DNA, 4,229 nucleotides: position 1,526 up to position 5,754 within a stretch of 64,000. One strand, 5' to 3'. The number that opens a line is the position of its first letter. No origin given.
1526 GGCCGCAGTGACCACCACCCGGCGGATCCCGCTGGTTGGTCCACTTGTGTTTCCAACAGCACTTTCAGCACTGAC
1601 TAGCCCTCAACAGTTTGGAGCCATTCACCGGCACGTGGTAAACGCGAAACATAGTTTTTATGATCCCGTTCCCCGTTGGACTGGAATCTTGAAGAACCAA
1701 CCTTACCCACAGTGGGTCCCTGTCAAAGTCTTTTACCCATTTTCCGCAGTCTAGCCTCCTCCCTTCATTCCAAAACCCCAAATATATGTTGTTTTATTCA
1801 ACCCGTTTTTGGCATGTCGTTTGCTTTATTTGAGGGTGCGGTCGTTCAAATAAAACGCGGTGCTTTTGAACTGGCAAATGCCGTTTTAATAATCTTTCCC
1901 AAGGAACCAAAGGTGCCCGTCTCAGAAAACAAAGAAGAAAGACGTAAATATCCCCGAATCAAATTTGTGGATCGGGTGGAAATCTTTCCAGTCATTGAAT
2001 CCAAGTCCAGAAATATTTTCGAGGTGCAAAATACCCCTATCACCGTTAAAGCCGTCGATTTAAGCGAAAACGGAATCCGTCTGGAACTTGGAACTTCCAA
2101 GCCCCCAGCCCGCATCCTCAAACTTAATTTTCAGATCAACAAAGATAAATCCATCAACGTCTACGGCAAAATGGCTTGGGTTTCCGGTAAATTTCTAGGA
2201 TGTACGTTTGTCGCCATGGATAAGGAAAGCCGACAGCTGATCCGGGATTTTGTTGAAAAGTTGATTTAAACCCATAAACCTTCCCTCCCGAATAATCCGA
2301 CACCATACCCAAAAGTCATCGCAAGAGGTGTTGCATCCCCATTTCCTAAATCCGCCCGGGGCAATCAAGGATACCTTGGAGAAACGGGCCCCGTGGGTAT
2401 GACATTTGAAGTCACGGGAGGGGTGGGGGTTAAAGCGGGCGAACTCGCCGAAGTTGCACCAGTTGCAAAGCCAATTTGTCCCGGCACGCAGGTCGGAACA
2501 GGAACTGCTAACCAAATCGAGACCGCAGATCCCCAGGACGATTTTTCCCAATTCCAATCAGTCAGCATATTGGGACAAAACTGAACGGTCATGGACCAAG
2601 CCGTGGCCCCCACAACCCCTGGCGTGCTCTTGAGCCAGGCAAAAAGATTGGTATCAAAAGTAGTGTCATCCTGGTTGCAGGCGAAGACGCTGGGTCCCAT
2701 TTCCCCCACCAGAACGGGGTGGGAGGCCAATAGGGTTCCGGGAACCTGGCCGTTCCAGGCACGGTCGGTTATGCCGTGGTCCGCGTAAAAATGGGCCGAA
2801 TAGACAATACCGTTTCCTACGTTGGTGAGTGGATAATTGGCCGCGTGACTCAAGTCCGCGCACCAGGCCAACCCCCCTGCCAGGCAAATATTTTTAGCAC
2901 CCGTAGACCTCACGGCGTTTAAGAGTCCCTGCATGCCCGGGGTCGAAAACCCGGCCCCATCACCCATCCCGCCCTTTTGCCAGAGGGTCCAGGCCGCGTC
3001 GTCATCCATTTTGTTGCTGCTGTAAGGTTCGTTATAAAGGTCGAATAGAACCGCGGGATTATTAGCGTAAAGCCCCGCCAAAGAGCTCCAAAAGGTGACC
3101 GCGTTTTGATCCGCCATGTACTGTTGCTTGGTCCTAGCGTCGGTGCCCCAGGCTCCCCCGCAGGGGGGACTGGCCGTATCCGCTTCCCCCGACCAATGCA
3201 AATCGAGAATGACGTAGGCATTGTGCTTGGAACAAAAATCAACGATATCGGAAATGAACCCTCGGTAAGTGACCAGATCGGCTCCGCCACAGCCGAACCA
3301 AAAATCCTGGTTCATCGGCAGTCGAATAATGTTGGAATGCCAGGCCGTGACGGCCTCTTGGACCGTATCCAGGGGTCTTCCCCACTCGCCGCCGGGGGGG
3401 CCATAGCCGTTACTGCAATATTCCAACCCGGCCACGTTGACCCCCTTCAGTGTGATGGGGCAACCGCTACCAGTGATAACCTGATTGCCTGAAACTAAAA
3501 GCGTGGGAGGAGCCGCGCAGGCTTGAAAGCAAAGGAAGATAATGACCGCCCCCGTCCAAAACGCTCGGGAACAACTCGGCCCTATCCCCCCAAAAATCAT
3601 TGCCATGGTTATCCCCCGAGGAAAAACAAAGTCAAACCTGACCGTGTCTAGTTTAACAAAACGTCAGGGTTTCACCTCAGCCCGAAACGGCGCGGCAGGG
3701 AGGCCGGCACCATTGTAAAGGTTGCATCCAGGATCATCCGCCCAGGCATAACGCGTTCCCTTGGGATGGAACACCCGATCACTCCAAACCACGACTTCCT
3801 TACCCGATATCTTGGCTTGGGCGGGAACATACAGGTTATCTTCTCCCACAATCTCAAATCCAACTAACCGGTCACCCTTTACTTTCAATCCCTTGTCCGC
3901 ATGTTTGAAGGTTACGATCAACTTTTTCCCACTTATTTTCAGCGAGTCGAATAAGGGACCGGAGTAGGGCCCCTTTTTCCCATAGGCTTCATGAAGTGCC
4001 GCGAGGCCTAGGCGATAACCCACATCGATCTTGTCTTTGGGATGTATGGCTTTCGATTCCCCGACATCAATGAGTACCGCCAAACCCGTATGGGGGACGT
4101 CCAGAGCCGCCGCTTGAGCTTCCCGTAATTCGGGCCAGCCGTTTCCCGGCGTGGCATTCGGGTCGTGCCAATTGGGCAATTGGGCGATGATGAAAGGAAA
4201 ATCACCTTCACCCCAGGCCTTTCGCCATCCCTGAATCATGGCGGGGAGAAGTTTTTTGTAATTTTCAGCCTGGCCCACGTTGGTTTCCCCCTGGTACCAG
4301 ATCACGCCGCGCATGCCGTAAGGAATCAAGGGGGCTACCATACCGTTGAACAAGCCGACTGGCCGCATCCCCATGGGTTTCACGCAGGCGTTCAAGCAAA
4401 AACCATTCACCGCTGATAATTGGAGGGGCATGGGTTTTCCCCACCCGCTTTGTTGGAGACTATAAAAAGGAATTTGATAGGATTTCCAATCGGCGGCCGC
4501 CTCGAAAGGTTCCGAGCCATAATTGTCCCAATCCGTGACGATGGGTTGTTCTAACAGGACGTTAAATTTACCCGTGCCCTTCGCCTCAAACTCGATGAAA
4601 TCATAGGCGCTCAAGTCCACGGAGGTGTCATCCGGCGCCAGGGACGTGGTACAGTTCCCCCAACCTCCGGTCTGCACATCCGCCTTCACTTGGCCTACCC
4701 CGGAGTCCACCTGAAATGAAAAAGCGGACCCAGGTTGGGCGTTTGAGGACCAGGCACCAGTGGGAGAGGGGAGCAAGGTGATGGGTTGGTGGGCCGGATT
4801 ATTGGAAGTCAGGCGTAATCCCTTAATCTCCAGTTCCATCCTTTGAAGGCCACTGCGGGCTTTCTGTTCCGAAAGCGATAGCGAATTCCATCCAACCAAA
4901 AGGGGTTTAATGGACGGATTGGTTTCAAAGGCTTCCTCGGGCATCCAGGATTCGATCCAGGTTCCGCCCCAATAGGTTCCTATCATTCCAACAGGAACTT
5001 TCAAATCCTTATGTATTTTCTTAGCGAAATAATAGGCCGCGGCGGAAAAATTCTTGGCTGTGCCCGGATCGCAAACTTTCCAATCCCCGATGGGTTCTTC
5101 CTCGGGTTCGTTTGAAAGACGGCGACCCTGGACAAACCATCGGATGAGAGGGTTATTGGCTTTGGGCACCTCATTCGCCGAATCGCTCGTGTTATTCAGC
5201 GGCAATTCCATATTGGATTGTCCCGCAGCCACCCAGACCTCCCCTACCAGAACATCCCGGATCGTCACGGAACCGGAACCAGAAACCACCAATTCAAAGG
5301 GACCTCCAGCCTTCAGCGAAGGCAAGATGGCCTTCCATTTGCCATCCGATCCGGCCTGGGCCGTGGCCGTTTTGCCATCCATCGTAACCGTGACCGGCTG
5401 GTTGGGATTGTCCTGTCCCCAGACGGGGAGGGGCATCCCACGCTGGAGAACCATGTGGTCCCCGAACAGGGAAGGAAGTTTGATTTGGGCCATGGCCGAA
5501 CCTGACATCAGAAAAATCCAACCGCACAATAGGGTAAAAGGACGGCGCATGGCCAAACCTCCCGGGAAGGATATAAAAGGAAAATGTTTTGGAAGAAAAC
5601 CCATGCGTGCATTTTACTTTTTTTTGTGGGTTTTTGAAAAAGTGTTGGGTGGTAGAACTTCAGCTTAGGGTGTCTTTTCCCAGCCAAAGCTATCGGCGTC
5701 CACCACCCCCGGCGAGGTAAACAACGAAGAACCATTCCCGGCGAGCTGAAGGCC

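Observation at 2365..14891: LacI-linked seven-gene beta-mannan/glucomannan operon built around a non-Sus outer-membrane capture apparatus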

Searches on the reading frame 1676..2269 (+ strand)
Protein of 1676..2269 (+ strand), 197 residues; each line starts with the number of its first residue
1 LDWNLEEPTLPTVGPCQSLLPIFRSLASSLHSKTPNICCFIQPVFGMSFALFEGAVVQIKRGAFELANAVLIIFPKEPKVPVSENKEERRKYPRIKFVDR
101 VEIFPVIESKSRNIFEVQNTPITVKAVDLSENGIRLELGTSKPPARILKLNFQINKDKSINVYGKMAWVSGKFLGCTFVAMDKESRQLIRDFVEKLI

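Call 96: search_protein_families(library=pfam, proteins=[window:1676-2269:+], max_evalue=0.001)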
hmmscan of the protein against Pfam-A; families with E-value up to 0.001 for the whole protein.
window:1676-2269:+ (197 aa): 1 family
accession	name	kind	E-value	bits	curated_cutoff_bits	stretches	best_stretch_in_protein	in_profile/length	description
PF07238.19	PilZ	-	4e-11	43.6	22.5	1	88-194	1-101/102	PilZ domain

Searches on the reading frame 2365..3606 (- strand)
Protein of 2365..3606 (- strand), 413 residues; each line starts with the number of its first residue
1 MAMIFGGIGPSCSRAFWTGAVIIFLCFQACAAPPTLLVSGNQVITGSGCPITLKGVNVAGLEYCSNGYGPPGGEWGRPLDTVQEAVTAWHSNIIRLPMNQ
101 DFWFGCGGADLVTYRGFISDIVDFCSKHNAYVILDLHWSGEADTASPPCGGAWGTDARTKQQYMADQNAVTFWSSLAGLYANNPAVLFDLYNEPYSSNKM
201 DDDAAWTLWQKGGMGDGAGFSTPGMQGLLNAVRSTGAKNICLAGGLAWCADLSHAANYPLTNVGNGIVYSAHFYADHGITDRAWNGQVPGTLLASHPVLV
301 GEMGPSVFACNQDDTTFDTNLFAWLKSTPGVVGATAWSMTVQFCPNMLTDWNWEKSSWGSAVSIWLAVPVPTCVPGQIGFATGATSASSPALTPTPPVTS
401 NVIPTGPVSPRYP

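Call 4: search_protein_families(library=pfam, proteins=[window:2365-3606:-], max_evalue=0.01)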
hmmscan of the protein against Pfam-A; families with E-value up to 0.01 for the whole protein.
window:2365-3606:- (413 aa): 1 family
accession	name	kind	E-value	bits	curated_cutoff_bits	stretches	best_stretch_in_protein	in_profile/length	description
PF00150.24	Cellulase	-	2.6e-29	103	23.5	1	55-309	7-240/272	Cellulase (glycosyl hydrolase family 5)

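Call 5: search_protein_families(library=ncbifam, proteins=[window:2365-3606:-], max_evalue=0.01)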
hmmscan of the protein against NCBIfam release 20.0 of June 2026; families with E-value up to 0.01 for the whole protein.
window:2365-3606:- (413 aa): 0 families

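Call 20: search_solved_structures(query=window:2365-3606:-, max_evalue=0.001)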
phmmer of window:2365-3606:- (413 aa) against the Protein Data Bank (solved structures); distinct sequences matched with E-value up to 0.001: 23.
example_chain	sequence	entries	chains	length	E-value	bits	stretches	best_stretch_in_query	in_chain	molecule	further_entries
5a8m_A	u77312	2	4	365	5.2e-11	45.2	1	36-360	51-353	PUTATIVE RETAINING B-GLYCOSIDASE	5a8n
5a8o_A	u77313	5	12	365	9.2e-11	44.4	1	36-360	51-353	PUTATIVE RETAINING B-GLYCOSIDASE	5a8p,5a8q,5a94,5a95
8c10_A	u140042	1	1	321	1.3e-10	43.8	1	164-280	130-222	GH5 Cellulase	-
4m1r_A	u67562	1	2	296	5e-08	35.3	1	57-332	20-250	Cellulase 5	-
1egz_A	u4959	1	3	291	1.4e-07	33.9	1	168-279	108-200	ENDOGLUCANASE Z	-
8bqa_AAA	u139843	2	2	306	3.5e-07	32.6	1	162-283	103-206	Endoglucanase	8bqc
5wh8_A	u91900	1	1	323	9.5e-07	31.1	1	36-276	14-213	Putative carbohydrate-active enzyme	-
4tuf_A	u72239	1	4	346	1.1e-06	30.9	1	40-338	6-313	Major extracellular endoglucanase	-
4xzw_A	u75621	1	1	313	1.1e-06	30.9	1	37-328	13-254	endo-glucanase chimera C10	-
6gjf_A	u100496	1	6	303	1.1e-06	30.9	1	167-280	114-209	ENDOGLUCANASE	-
4hty_A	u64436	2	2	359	4.4e-06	28.9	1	31-350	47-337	Cellulase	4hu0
3pzt_A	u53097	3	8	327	4.5e-06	28.9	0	167-311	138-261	Endoglucanase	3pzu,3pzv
5i2u_A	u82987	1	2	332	1.3e-05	27.4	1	169-340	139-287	Cellulase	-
5fip_A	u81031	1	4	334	2.2e-05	26.6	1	89-278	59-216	GH5 CELLULASE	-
4xzb_A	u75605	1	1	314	2.4e-05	26.5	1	167-307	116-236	CelA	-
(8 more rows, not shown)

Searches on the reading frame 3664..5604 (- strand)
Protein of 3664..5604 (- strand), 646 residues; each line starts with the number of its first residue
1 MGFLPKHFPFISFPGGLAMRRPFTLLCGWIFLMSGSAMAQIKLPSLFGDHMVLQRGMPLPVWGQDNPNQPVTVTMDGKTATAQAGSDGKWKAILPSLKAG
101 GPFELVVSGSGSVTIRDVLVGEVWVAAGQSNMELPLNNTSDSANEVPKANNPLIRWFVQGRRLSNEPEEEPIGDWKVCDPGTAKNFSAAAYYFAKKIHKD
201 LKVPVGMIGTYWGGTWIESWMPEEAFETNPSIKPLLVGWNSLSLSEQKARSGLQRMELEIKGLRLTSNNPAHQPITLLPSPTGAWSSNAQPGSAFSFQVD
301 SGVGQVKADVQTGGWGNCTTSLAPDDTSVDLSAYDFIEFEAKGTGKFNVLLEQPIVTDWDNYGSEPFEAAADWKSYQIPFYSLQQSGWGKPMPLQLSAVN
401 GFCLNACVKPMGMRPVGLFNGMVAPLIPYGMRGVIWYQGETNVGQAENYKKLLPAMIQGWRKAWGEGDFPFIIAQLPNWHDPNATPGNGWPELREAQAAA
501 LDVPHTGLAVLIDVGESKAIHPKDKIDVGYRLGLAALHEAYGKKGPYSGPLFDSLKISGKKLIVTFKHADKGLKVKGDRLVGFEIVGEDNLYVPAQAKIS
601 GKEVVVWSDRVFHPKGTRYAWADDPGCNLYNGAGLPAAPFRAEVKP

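Call 4: search_protein_families(library=pfam, proteins=[window:3664-5604:-], max_evalue=0.01)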
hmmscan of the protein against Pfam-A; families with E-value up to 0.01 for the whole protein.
window:3664-5604:- (646 aa): 2 families
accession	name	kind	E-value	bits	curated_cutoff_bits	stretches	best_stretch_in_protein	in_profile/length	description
PF03629.24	SASA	-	4.1e-16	59.7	24.8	2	431-508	120-193/226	Carbohydrate esterase, sialic acid-specific acetylesterase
PF08547.18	CIA30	-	2.4e-05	24.9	24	1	304-399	41-138/157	Complex I intermediate-associated protein 30 (CIA30)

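Call 5: search_protein_families(library=ncbifam, proteins=[window:3664-5604:-], max_evalue=0.01)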
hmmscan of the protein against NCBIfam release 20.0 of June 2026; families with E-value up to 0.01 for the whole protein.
window:3664-5604:- (646 aa): 1 family
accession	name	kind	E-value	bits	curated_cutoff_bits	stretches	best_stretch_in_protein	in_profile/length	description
NF033510.3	Ca_tandemer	repeat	8.4e-06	26.1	50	1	42-97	14-77/96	Ca2+-stabilized repeat-containing adhesin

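Call 62: search_solved_structures(query=window:3664-5604:-, max_evalue=0.001)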
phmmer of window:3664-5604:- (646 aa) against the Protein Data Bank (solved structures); distinct sequences matched with E-value up to 0.001: 7.
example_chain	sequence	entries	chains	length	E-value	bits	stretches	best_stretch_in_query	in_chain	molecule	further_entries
9ega_A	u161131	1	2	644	2e-111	376.9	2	414-643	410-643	Sialate O-acetylesterase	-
9h4u_A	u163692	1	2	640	2.7e-107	363.2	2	413-642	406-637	Carbohydrate esterase FI8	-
7kmm_A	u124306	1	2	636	7.7e-97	328.7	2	414-643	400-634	Sialic acid-specific 9-O-acetylesterase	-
8f9o_A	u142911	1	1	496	7.3e-40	140.4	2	417-642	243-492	Sialic acid acetylesterase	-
8f9p_A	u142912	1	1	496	1.9e-39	139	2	417-642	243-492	Sialic acid acetylesterase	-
8f9r_A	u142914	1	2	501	7.5e-38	133.7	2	418-642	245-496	Sialic acid acetylesterase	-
8f9q_A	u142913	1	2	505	3.1e-37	131.7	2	418-643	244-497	Sialic acid acetylesterase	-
